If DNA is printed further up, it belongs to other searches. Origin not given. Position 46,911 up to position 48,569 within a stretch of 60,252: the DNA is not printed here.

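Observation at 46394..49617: Three-gene operon: Cys-rich membrane-anchored periplasmic protein of unknown family plus a MacB/FtsX-type ABC transporter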

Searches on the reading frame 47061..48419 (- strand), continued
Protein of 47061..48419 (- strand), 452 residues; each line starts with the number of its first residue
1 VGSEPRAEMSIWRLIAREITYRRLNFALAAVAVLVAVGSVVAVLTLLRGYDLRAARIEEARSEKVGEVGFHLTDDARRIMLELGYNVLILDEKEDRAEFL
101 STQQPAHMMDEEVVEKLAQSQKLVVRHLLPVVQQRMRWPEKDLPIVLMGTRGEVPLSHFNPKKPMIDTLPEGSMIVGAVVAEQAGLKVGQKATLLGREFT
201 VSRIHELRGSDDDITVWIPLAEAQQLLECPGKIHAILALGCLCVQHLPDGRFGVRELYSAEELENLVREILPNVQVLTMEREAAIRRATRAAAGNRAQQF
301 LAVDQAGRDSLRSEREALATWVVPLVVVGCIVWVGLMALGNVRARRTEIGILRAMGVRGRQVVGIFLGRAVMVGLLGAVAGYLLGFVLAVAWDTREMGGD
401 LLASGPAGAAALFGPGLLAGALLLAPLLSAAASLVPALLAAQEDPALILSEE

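Call 71: predict_structure(alignment_id=A2)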
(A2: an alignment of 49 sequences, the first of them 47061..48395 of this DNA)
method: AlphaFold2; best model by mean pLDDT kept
length: 444 residues; sequences in the alignment: 49
mean_pLDDT: 82.8   pTM: 0.62
mean pLDDT of the five models: 82.8, 79.9, 75.9, 75.0, 72.1
residues with pLDDT >= 90: 127; 70-90: 248; 50-70: 67; < 50: 2
segments of 3 or more residues with pLDDT < 50: none
pLDDT, mean of each block of 10 residues (from residue 1): 80 82 87 89 89 90 78 74 94 91 91 75 94 95 67 59 91 96 96 92 92 95 94 68 69 87 92 80 82 90 89 84 77 61 72 82 86 89 77 59 81 85 78 73 65
secondary structure, 60 per line:
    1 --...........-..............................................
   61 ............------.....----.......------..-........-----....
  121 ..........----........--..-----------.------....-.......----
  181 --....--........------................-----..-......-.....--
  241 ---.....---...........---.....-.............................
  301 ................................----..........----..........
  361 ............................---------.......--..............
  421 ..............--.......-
elements in order: H3-13 H15-72 E79-83 H88-94 H104-111 E117-130 E135-142 E165-168 H170-176 E183-186 E189-196 H203-206 E207-211 H212-218 E227-232 E234-238 E244-248 H252-262 E266-270 H272-332 H337-346 H351-388 H398-404 H407-434 H437-443

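Call 73: fold_search(model_id=the predicted structure, library=pdb)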
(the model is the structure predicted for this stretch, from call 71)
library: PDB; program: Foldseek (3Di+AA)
matches with E <= 10: 118; with E <= 0.001: 50
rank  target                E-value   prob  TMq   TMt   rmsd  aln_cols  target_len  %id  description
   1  9rld_E                1.9e-13  1.00  0.29  0.31  18.9       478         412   17  LolCDE complex with Lpp lipoprotein (released 2026-01-21)
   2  9rlc_E                2.3e-13  1.00  0.28  0.30  19.1       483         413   17  LolCDE complex with Lpp lipoprotein (released 2026-01-21)
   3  9xro_E                4.5e-12  1.00  0.29  0.33  19.1       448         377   17  LolCDE in complex with SMT-738_3 (released 2026-03-18)
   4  5gko_A                7.0e-12  1.00  0.31  0.22  18.3       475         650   17  Crystal structure of tripartite-type ABC transporter, MacB from Acinetobacter baumannii (released 2017-11-15)
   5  9rld_C                1.3e-11  1.00  0.28  0.30  22.4       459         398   17  LolCDE complex with Lpp lipoprotein (released 2026-01-21)
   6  7arh_E                2.8e-11  1.00  0.28  0.29  19.6       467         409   15  LolCDE in complex with lipoprotein (released 2021-04-07)
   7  9rli_E                5.4e-11  1.00  0.25  0.27  19.6       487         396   16  LolCDEdelta(235-252) complex with Pal lipoprotein (released 2026-01-21)
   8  5nik_J                7.5e-11  1.00  0.33  0.24  18.0       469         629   18  Structure of the MacAB-TolC ABC-type tripartite multidrug efflux pump (released 2017-05-24)
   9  7v8i_C                1.3e-10  1.00  0.26  0.28  20.4       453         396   16  LolCD(E171Q)E with bound AMPPNP in nanodiscs (released 2022-08-31)
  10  7arh_C                2.5e-10  1.00  0.25  0.28  21.8       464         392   16  LolCDE in complex with lipoprotein (released 2021-04-07)
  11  5lj7_B                3.8e-10  1.00  0.34  0.26  16.7       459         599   15  Structure of Aggregatibacter actinomycetemcomitans MacB bound to ATP (P21) (released 2017-11-15)
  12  7w78_B                5.0e-10  1.00  0.27  0.34  22.8       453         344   16  Heme exporter HrtBA in complex with Mg-AMPPNP (released 2022-06-22)
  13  5xu1_M                5.9e-10  1.00  0.30  0.34  21.4       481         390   12  Structure of a non-canonical ABC transporter from Streptococcus pneumoniae R6 (released 2018-01-24)
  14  7w7a_B                7.3e-10  1.00  0.29  0.36  21.8       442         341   16  Heme exporter in complex with Mn-containing protoporphyrin IX, Mn-anomalous data (released 2022-06-22)
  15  5lj7_A                1.2e-09  1.00  0.33  0.26  17.1       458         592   16  Structure of Aggregatibacter actinomycetemcomitans MacB bound to ATP (P21) (released 2017-11-15)
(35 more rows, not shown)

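Call 74: find_encoding_contigs(protein=P0319, flank=7000, max_places=1)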
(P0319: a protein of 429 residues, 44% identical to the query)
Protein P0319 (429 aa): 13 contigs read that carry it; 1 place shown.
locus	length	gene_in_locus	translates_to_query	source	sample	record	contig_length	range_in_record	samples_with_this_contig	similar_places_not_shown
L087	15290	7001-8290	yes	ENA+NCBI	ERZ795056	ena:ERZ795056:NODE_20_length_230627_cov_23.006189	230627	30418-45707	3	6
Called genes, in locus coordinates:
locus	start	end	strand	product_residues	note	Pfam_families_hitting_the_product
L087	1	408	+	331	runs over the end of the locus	PF09976:TPR_21 (weak), PF13432:TPR_16 (faint), PF07719:TPR_2 (faint), PF13174:TPR_6 (faint), PF13525:YfiO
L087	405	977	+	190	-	PF04390:LptE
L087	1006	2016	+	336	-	PF06144:DNA_pol3_delta, PF21694:DNA_pol3_delta_C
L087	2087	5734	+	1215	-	PF01011:PQQ (faint), PF13360:PQQ_2, PF13570:Beta-prop_ACSF4, PF13360:PQQ_2, PF11721:Malectin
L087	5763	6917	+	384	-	-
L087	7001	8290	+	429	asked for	PF02687:FtsX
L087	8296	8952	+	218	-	PF00005:ABC_tran, PF13304:AAA_21 (faint)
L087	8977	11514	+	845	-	-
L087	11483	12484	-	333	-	PF03372:Exo_endo_phos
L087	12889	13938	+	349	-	PF04055:Radical_SAM, PF13186:SPASM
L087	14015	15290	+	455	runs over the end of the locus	PF02310:B12-binding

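Call 75: find_encoding_contigs(protein=P0306, flank=7000, max_places=1)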
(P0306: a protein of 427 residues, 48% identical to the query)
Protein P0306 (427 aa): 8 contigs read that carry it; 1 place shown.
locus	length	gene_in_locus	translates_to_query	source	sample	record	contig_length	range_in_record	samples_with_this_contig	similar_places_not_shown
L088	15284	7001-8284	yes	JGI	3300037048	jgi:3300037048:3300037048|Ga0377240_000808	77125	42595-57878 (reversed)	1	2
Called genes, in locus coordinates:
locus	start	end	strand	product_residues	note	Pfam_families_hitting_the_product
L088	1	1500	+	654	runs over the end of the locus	-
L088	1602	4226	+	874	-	PF00150:Cellulase (faint)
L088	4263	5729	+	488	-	PF01120:Alpha_L_fucos, PF00754:F5_F8_type_C, PF22633:F5_F8_type_C_2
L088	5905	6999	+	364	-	-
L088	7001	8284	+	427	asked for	PF02687:FtsX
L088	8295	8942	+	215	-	PF00005:ABC_tran, PF13304:AAA_21 (faint)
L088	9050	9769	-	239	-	PF00005:ABC_tran, PF13304:AAA_21 (faint)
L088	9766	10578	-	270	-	PF00528:BPD_transp_1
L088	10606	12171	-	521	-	PF12974:Phosphonate-bd (weak), PF13531:SBP_bac_11, PF12727:PBP_like (weak), PF13343:SBP_bac_6 (faint), PF13531:SBP_bac_11, PF01547:SBP_bac_1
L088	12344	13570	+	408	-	PF01011:PQQ (faint), PF13570:Beta-prop_ACSF4 (faint), PF25293:Beta-prop_EMC1_N (faint), PF13360:PQQ_2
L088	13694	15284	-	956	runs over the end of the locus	PF23727:Beta-prop_FAM234A_B (faint), PF01011:PQQ (faint), PF13360:PQQ_2, PF13570:Beta-prop_ACSF4 (weak)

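Call 76: find_encoding_contigs(protein=P0348, flank=7000, max_places=1)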
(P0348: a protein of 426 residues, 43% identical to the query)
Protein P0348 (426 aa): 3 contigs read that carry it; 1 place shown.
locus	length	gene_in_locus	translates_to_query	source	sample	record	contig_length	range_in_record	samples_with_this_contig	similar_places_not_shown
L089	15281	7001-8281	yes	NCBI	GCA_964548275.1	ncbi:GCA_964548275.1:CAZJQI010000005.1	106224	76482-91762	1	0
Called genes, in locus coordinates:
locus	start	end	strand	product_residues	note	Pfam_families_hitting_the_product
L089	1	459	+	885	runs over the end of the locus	PF01209:Ubie_methyltran, PF08241:Methyltransf_11, PF08242:Methyltransf_12, PF13489:Methyltransf_23 (weak), PF13649:Methyltransf_25, PF13847:Methyltransf_31, PF07715:Plug, PF00593:TonB_dep_Rec_b-barrel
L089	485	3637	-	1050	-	PF01011:PQQ (weak), PF13360:PQQ_2, PF13570:Beta-prop_ACSF4 (weak), PF08241:Methyltransf_11, PF13649:Methyltransf_25, PF13847:Methyltransf_31, PF13360:PQQ_2 (weak)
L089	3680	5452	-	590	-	PF02837:Glyco_hydro_2_N, PF22666:Glyco_hydro_2_N2 (weak), PF00703:Glyco_hydro_2, PF02836:Glyco_hydro_2_C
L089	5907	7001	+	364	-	-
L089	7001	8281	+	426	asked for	PF02687:FtsX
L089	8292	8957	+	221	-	PF00005:ABC_tran, PF13304:AAA_21 (faint)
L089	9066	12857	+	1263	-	PF01011:PQQ (faint), PF13360:PQQ_2, PF13570:Beta-prop_ACSF4 (weak), PF13360:PQQ_2 (weak), PF11721:Malectin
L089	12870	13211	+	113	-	PF04430:DUF498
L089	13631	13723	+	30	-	-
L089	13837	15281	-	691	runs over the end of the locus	PF00404:Dockerin_1 (weak)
